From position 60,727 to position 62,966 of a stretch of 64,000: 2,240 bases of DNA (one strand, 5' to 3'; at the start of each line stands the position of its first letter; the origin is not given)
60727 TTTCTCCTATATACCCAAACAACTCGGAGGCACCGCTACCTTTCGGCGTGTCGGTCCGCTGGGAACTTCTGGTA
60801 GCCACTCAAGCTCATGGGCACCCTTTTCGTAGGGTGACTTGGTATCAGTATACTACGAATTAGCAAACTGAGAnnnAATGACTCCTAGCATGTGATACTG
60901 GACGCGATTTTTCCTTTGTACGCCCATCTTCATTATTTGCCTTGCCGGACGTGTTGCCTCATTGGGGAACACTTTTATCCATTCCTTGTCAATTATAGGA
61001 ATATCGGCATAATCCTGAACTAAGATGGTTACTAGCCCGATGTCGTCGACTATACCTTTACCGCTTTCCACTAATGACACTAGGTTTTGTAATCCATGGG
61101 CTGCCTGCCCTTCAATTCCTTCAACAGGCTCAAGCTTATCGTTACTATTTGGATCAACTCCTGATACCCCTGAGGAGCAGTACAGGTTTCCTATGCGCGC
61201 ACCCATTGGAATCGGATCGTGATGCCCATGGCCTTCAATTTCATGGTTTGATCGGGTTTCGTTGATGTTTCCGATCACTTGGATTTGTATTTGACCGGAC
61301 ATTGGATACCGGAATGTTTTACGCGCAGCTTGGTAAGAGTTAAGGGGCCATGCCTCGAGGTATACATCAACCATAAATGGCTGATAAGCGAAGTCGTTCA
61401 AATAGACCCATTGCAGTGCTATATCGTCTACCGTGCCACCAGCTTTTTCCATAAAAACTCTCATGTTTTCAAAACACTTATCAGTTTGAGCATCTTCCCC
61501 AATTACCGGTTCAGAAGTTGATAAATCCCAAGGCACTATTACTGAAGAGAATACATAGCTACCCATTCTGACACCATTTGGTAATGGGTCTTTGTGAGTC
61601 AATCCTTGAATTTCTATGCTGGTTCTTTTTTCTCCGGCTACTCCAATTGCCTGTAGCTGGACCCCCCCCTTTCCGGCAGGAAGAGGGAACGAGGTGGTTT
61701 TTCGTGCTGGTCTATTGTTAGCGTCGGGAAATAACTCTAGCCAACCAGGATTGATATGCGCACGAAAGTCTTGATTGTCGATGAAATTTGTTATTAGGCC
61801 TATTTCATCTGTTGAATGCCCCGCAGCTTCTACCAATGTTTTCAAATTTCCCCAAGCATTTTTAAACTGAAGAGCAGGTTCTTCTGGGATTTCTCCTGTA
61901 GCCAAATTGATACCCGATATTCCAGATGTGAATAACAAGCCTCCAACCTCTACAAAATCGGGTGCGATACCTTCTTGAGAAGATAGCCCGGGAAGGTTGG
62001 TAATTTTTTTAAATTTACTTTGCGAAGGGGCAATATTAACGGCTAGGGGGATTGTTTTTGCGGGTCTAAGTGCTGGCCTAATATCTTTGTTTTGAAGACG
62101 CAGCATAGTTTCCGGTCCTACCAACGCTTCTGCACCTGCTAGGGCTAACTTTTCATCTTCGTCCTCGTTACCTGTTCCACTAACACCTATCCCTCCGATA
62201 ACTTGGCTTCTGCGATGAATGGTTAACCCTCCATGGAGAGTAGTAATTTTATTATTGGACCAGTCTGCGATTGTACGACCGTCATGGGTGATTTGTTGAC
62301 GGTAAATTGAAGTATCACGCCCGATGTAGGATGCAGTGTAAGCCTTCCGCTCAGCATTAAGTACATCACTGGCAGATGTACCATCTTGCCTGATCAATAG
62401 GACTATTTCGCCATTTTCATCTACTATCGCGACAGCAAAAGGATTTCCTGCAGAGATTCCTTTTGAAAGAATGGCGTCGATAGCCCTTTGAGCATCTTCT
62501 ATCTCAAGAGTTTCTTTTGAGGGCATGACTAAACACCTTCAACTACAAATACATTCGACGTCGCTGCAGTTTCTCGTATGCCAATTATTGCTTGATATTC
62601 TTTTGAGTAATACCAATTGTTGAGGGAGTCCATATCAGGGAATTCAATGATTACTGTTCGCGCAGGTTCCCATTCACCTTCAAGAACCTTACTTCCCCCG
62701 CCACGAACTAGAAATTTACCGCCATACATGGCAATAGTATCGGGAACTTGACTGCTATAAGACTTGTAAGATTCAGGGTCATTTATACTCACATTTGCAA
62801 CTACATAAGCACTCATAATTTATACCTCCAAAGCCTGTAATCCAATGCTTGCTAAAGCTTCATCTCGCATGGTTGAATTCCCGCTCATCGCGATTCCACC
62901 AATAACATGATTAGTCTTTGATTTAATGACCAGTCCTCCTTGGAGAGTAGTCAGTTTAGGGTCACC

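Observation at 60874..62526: Single-chain GlcG(DUF336) + triple RidA fusion: a covalent pseudo-trimer of an obligately trimeric fold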

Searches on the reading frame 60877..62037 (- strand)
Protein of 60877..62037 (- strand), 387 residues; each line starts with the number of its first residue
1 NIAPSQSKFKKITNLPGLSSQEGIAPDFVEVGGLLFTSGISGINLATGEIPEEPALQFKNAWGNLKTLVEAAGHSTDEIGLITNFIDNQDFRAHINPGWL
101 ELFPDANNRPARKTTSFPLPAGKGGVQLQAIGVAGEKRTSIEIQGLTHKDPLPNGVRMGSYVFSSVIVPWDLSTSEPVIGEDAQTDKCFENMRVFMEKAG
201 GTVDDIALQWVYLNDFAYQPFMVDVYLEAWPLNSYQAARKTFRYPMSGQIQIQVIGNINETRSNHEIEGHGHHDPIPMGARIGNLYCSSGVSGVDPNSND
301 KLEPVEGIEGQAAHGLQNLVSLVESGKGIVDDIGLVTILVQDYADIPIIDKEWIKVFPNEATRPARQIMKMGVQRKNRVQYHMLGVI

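Call 35: search_protein_representatives(alignment_id=A2)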
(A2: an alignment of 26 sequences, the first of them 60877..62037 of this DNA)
Query: 26 sequences, 380 profile positions. Proteins with E-value up to 0.001 (for the whole library): 1717; up to 1e-10: 429; up to 1e-30: 83. The best 150 are listed.
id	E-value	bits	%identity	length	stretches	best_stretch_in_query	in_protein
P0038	8.3e-207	703.0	-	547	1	4-379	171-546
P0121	2.1e-197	672.0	-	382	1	2-379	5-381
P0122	6.8e-108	377.4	-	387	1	28-379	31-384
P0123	4.4e-106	371.4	-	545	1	2-379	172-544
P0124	1.2e-105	370.0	-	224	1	159-328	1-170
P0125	4.7e-100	351.6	-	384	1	3-379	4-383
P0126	6.1e-98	344.6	-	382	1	23-374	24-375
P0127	1.2e-94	333.9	-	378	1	20-379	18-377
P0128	2.5e-94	332.8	-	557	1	4-378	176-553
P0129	1.1e-93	330.7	-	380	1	23-379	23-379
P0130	8.6e-91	321.1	-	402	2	23-291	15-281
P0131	5.0e-88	312.0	-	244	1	134-378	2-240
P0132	6.5e-88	311.6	-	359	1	23-379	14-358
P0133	6.4e-82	291.9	-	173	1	189-322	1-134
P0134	1.1e-81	291.2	-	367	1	27-370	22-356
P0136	8.8e-77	275.0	-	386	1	15-379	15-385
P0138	6.2e-75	268.9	-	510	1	26-369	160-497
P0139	8.5e-75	268.5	-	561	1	22-378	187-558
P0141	1.3e-71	257.9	-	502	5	23-159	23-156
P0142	6.2e-68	245.9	-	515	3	13-232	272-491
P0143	2.0e-67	244.2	-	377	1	2-379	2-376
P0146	6.2e-62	226.1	-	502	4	21-196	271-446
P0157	7.0e-50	186.4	-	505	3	18-213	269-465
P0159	3.0e-48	181.1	-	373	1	2-379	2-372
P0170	1.3e-43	165.8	-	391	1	21-379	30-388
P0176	9.5e-42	159.7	-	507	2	18-213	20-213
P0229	3.9e-24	101.7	-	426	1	11-364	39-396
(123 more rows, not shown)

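Call 36: list_cluster_members(proteins=[P0122, P0123, P0125, P0128, P0136, P0139, P0143, P0159, P0170, P0141])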
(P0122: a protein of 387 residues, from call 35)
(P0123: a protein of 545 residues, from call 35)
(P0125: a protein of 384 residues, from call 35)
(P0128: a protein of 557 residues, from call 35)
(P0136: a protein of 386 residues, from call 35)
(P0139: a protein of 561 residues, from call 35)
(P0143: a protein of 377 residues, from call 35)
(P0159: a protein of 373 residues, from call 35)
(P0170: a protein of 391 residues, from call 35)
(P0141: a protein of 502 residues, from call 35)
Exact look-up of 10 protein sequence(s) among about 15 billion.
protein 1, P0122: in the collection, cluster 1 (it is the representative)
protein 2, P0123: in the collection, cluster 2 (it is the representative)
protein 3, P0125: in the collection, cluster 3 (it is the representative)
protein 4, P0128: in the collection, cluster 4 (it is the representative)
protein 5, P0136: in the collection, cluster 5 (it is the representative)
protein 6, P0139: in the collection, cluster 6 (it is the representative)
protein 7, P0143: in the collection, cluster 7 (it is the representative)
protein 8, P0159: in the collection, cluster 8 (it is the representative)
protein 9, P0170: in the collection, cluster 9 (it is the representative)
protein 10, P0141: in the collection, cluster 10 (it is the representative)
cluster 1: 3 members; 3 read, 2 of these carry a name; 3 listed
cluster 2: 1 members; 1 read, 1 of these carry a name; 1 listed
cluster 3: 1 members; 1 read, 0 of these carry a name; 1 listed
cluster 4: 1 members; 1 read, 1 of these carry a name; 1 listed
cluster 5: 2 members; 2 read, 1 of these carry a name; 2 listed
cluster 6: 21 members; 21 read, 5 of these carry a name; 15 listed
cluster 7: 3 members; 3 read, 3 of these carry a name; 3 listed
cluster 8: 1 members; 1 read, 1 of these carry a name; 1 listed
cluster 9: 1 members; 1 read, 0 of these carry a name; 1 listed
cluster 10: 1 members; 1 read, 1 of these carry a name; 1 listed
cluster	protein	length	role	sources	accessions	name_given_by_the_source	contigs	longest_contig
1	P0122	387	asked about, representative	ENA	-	-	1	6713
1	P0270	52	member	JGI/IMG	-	hypothetical protein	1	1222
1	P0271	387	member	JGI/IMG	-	2-iminobutanoate/2-iminopropanoate deaminase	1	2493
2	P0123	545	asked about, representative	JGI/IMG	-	2-iminobutanoate/2-iminopropanoate deaminase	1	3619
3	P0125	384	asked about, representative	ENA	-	-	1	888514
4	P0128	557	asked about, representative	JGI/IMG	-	2-iminobutanoate/2-iminopropanoate deaminase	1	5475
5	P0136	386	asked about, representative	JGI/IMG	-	2-iminobutanoate/2-iminopropanoate deaminase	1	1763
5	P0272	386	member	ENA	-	-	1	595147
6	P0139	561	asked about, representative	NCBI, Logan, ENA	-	-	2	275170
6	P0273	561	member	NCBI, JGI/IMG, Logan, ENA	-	2-iminobutanoate/2-iminopropanoate deaminase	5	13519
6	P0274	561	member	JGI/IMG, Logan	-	2-iminobutanoate/2-iminopropanoate deaminase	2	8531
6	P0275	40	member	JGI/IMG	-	hypothetical protein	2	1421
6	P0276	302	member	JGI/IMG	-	2-iminobutanoate/2-iminopropanoate deaminase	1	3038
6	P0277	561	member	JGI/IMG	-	2-iminobutanoate/2-iminopropanoate deaminase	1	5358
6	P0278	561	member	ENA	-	-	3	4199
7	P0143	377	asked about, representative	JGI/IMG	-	2-iminobutanoate/2-iminopropanoate deaminase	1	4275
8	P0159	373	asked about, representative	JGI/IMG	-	enamine deaminase RidA (YjgF/YER057c/UK114 family)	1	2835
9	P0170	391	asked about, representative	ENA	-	-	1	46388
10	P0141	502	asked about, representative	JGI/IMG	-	2-iminobutanoate/2-iminopropanoate deaminase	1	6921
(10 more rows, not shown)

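Call 37: search_protein_families(library=pfam, proteins=[P0123, P0128, P0138, P0139, P0141, P0142, P0146, P0157, P0176, P0229], max_evalue=0.001)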
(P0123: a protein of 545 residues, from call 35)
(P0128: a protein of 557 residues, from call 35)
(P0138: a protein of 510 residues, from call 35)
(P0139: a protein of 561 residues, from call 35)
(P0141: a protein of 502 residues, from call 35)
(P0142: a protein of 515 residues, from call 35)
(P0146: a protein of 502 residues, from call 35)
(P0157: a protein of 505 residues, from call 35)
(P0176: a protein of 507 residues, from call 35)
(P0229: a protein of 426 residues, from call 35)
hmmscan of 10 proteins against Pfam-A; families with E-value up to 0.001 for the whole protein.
P0123 (545 aa): 2 families
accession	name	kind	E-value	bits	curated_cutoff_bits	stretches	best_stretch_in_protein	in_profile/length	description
PF01042.26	Ribonuc_L-PSP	-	4.9e-30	104.5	27.3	3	442-526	16-101/121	Endoribonuclease L-PSP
PF03928.20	HbpS-like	-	5.1e-23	81.9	25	1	9-131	3-127/128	Haem degrading protein HbpS-like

P0128 (557 aa): 2 families
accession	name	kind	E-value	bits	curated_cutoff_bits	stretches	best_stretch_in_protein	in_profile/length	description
PF01042.26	Ribonuc_L-PSP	-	5.3e-33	114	27.3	3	197-301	14-120/121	Endoribonuclease L-PSP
PF03928.20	HbpS-like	-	1e-17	64.8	25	1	9-104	3-100/128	Haem degrading protein HbpS-like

P0138 (510 aa): 2 families
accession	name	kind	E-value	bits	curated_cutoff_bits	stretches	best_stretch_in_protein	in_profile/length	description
PF01042.26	Ribonuc_L-PSP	-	5.8e-24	84.9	27.3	2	159-257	17-118/121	Endoribonuclease L-PSP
PF03928.20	HbpS-like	-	3e-15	56.8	25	1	10-126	6-124/128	Haem degrading protein HbpS-like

P0139 (561 aa): 2 families
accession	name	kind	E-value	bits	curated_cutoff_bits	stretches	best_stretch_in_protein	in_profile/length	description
PF01042.26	Ribonuc_L-PSP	-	3.1e-30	105.1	27.3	3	187-290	14-119/121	Endoribonuclease L-PSP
PF03928.20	HbpS-like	-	4.5e-19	69.2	25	1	11-134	5-124/128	Haem degrading protein HbpS-like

P0141 (502 aa): 1 family
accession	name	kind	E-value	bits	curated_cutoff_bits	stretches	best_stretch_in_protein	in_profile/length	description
PF01042.26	Ribonuc_L-PSP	-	4.2e-37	127.3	27.3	3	23-126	15-120/121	Endoribonuclease L-PSP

P0142 (515 aa): 1 family
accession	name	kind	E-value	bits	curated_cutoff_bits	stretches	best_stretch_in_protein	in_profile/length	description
PF01042.26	Ribonuc_L-PSP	-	3.4e-44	150.2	27.3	4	153-257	14-120/121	Endoribonuclease L-PSP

P0146 (502 aa): 1 family
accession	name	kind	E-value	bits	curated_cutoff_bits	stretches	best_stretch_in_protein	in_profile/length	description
PF01042.26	Ribonuc_L-PSP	-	4.1e-41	140.2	27.3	4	13-124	7-120/121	Endoribonuclease L-PSP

P0157 (505 aa): 1 family
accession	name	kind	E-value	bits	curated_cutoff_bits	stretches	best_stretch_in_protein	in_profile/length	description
PF01042.26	Ribonuc_L-PSP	-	2.6e-39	134.4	27.3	4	275-372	16-114/121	Endoribonuclease L-PSP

P0176 (507 aa): 1 family
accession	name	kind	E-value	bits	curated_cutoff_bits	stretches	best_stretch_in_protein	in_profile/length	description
PF01042.26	Ribonuc_L-PSP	-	5.3e-31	107.6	27.3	3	24-127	14-119/121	Endoribonuclease L-PSP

P0229 (426 aa): 1 family
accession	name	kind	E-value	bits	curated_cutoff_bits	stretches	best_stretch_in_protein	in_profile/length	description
PF01042.26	Ribonuc_L-PSP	-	2.5e-70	234.5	27.3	3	45-151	10-118/121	Endoribonuclease L-PSP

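Call 52: search_protein_families(library=ncbifam, proteins=[P0229, P0142], max_evalue=0.01)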
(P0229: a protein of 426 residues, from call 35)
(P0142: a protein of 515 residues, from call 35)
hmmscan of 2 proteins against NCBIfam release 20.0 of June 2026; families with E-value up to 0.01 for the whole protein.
P0229 (426 aa): 3 families
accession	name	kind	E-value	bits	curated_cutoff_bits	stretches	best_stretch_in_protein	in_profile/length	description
TIGR00004.1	TIGR00004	subfamily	2.8e-70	234.3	106.25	3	46-150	16-121/125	Rid family detoxifying hydrolase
TIGR03610.1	RutC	equivalog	8e-48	161.7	169.1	3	44-150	16-122/127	pyrimidine utilization protein C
NF008490.0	PRK11401.1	equivalog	2.8e-35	121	222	3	78-153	48-126/129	enamine/imine deaminase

P0142 (515 aa): 3 families
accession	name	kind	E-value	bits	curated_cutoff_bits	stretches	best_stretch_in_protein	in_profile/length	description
TIGR00004.1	TIGR00004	subfamily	3.4e-34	117.7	106.25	4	279-385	17-124/125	Rid family detoxifying hydrolase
NF008490.0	PRK11401.1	equivalog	3.2e-27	95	222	3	153-258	20-127/129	enamine/imine deaminase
TIGR03610.1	RutC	equivalog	2.5e-14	53.4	169.1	2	57-121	49-111/127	pyrimidine utilization protein C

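Call 60: find_encoding_contigs(protein=P0125, flank=7000, max_places=1)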
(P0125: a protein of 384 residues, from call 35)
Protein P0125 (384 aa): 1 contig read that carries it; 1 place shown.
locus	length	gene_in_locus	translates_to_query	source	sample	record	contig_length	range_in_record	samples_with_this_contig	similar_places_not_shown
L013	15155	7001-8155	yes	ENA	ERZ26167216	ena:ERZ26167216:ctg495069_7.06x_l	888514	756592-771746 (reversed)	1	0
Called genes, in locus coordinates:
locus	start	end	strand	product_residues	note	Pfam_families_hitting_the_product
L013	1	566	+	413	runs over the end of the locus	PF00355:Rieske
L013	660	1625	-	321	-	PF08240:ADH_N, PF00107:ADH_zinc_N, PF13602:ADH_zinc_N_2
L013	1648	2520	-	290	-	PF04909:Amidohydro_2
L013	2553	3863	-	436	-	PF00355:Rieske, PF19301:LigXa_C (weak)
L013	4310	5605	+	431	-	PF00355:Rieske, PF19301:LigXa_C, PF19112:VanA_C (weak)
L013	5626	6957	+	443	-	PF00355:Rieske, PF19301:LigXa_C (weak)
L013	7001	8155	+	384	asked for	PF01042:Ribonuc_L-PSP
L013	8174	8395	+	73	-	-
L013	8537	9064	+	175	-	PF00355:Rieske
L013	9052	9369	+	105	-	-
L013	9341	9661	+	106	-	-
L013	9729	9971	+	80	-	PF00355:Rieske (weak)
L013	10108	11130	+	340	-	PF19301:LigXa_C (faint)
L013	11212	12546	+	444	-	PF00355:Rieske, PF19301:LigXa_C (faint), PF19112:VanA_C (weak)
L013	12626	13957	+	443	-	PF00355:Rieske, PF19301:LigXa_C (faint)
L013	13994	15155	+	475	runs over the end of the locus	PF00355:Rieske, PF19301:LigXa_C (faint), PF19112:VanA_C (weak)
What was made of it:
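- One divergent 3xRid (P0125, L013) has no DUF336 nearby (call 60).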

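Call 61: find_encoding_contigs(protein=P0139, flank=7000, max_places=1)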
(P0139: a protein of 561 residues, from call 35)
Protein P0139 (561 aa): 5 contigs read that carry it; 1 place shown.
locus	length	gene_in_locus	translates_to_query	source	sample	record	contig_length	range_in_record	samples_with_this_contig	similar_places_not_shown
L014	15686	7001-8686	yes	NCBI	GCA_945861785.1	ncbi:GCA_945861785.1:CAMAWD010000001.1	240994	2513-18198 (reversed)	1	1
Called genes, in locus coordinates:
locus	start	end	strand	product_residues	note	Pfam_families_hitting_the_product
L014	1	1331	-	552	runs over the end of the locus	PF02538:Hydantoinase_B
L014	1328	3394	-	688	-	PF05378:Hydant_A_N, PF01968:Hydantoinase_A, PF19278:Hydant_A_C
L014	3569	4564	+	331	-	PF03401:TctC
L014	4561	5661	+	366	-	PF08240:ADH_N, PF00107:ADH_zinc_N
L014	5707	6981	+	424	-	PF00355:Rieske, PF19301:LigXa_C, PF19112:VanA_C (weak)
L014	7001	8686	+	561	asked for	PF03928:HbpS-like, PF01042:Ribonuc_L-PSP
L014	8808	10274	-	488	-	PF00120:Gln-synt_C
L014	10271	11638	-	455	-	PF00355:Rieske, PF19301:LigXa_C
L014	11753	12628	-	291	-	PF02798:GST_N, PF13409:GST_N_2 (weak), PF00043:GST_C, PF14497:GST_C_3 (weak), PF13410:GST_C_2, PF21972:Arc1p_N_like (faint)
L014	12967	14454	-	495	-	PF00171:Aldedh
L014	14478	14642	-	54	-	-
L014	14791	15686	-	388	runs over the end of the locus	PF03401:TctC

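Call 62: find_encoding_contigs(protein=P0170, flank=7000, max_places=1)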
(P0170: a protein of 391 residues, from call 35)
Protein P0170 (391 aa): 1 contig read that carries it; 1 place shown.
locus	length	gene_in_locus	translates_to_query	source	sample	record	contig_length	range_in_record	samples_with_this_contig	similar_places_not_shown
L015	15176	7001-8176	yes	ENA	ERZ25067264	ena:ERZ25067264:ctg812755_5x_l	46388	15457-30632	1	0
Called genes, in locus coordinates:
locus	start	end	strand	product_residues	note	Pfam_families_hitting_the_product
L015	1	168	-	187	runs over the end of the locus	-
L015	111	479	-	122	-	-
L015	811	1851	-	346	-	PF07508:Recombinase, PF13408:Zn_ribbon_recom (weak)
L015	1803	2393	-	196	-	PF00239:Resolvase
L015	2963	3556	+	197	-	PF00872:Transposase_mut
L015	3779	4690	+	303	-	PF07510:GmrSD_C (weak)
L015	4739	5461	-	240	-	PF00072:Response_reg (faint), PF08281:Sigma70_r4_2 (weak), PF00196:GerE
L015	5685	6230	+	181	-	PF02566:OsmC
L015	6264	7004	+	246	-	PF00561:Abhydrolase_1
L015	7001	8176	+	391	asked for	PF01042:Ribonuc_L-PSP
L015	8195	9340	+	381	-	PF04909:Amidohydro_2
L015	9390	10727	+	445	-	PF03972:MmgE_PrpD_N, PF19305:MmgE_PrpD_C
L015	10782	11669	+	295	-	PF03972:MmgE_PrpD_N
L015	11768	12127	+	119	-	PF19305:MmgE_PrpD_C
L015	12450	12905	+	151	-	-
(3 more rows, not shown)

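Call 64: find_related_loci(query=A2, collection=metagenome_contigs, flank=8000)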
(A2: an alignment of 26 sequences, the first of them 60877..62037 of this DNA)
Query A2 (387 aa) in metagenome_contigs; peptide patterns used: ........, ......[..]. (x = any residue, [..] = any of these).
103 stretches matched a pattern; 67 encode a relative of the query (tblastn E <= 1e-3); 67 distinct loci.
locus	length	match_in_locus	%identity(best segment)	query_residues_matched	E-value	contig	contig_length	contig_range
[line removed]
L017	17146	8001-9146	83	4-387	0e+0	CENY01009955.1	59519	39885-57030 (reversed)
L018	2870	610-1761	72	3-387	0e+0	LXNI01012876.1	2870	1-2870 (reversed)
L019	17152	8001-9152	72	3-387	0e+0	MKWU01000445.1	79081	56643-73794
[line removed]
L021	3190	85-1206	70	10-387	0e+0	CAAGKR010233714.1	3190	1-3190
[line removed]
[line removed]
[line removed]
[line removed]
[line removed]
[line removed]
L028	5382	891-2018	68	10-387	0e+0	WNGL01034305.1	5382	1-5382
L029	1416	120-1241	69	10-387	0e+0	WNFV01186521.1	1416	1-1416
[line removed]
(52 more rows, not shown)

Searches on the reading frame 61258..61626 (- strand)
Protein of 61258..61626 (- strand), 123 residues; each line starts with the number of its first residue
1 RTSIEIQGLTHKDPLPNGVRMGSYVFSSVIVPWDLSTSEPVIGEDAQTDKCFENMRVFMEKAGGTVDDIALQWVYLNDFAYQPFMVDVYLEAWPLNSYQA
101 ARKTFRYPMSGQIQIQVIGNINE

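Call 6: search_protein_families(library=pfam, proteins=[window:61258-61626:-], max_evalue=1)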
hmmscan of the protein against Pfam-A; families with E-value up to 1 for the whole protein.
seq(123 aa): 1 family
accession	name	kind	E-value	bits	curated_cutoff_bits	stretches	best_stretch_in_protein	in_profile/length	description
PF01042.26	Ribonuc_L-PSP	-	5.3e-05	23.7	27.3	1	17-96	13-93/121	Endoribonuclease L-PSP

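Call 52: search_protein_families(library=ncbifam, proteins=[window:61258-61626:-], max_evalue=0.01)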
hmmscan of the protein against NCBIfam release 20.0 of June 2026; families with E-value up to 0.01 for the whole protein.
seq(123 aa): 3 families
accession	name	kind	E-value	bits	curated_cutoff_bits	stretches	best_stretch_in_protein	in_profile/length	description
TIGR03610.1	RutC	equivalog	3e-07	30.6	169.1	1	21-95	24-99/127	pyrimidine utilization protein C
TIGR00004.1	TIGR00004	subfamily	2.4e-06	27.7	106.25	1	17-118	18-122/125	Rid family detoxifying hydrolase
NF008490.0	PRK11401.1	equivalog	0.00012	21.9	222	1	14-91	16-93/129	enamine/imine deaminase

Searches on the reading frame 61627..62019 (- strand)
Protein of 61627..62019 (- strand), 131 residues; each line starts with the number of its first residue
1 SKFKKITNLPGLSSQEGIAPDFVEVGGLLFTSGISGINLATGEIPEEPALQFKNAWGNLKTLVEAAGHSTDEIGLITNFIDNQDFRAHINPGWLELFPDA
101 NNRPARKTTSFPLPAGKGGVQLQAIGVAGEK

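Call 6: search_protein_families(library=pfam, proteins=[window:61627-62019:-], max_evalue=1)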
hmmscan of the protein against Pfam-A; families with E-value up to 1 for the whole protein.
seq(131 aa): 1 family
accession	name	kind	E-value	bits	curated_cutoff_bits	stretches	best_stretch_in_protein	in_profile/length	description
PF01042.26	Ribonuc_L-PSP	-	7.9e-09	36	27.3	1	23-108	15-101/121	Endoribonuclease L-PSP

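Call 52: search_protein_families(library=ncbifam, proteins=[window:61627-62019:-], max_evalue=0.01)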
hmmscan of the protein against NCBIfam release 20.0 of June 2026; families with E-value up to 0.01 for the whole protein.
seq(131 aa): 2 families
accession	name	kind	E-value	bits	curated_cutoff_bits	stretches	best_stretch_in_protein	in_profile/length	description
NF008490.0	PRK11401.1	equivalog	1e-07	31.9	222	1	22-99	20-97/129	enamine/imine deaminase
TIGR00004.1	TIGR00004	subfamily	9.9e-07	29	106.25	1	23-110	20-107/125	Rid family detoxifying hydrolase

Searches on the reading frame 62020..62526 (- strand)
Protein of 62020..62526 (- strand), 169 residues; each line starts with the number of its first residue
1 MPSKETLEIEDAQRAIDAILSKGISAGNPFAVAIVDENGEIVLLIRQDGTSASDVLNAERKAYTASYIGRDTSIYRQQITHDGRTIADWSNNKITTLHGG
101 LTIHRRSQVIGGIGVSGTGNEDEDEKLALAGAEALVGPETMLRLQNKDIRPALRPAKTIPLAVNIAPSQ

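Call 6: search_protein_families(library=pfam, proteins=[window:62020-62526:-], max_evalue=1)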
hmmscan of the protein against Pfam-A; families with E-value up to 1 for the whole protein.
seq(169 aa): 3 families
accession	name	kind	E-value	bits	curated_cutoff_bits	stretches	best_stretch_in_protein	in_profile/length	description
PF03928.20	HbpS-like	-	1.1e-26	93.8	25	1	7-132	1-127/128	Haem degrading protein HbpS-like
PF04312.18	DUF460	-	0.14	12.3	28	1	5-58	17-70/135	Protein of unknown function (DUF460)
PF23436.1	RabGap-TBC_2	-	0.25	11.5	27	1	6-45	108-147/214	RabGAP TBC domain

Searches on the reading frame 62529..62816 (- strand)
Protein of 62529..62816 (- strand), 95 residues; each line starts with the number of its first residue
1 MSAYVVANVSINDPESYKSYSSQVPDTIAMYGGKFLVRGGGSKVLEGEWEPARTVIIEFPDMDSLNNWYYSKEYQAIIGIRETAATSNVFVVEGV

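Call 3: search_protein_families(library=pfam, proteins=[window:62529-62816:-], max_evalue=1)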
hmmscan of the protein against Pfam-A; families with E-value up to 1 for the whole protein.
window:62529-62816:- (95 aa): 1 family
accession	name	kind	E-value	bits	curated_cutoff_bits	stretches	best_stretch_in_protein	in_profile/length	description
PF07045.17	DUF1330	-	1.5e-34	118.6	23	1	2-95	1-94/94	Domain of unknown function (DUF1330)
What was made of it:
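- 62529..62816 (-): DUF1330 gene (95 aa) lying between DUF336a and the fusion gene, with 2-3 nt spacers. It is present in only part of the family. Pfam E = 1.5e-34 (call 3).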

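Call 4: search_protein_families(library=ncbifam, proteins=[window:62529-62816:-], max_evalue=1)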
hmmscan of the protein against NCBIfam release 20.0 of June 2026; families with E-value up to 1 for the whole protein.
window:62529-62816:- (95 aa): 1 family
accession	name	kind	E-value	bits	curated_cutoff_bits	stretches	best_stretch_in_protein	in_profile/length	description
NF010619.0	PRK14013.2-5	subfamily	0.092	12.3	387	1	6-37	96-127/329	hypothetical protein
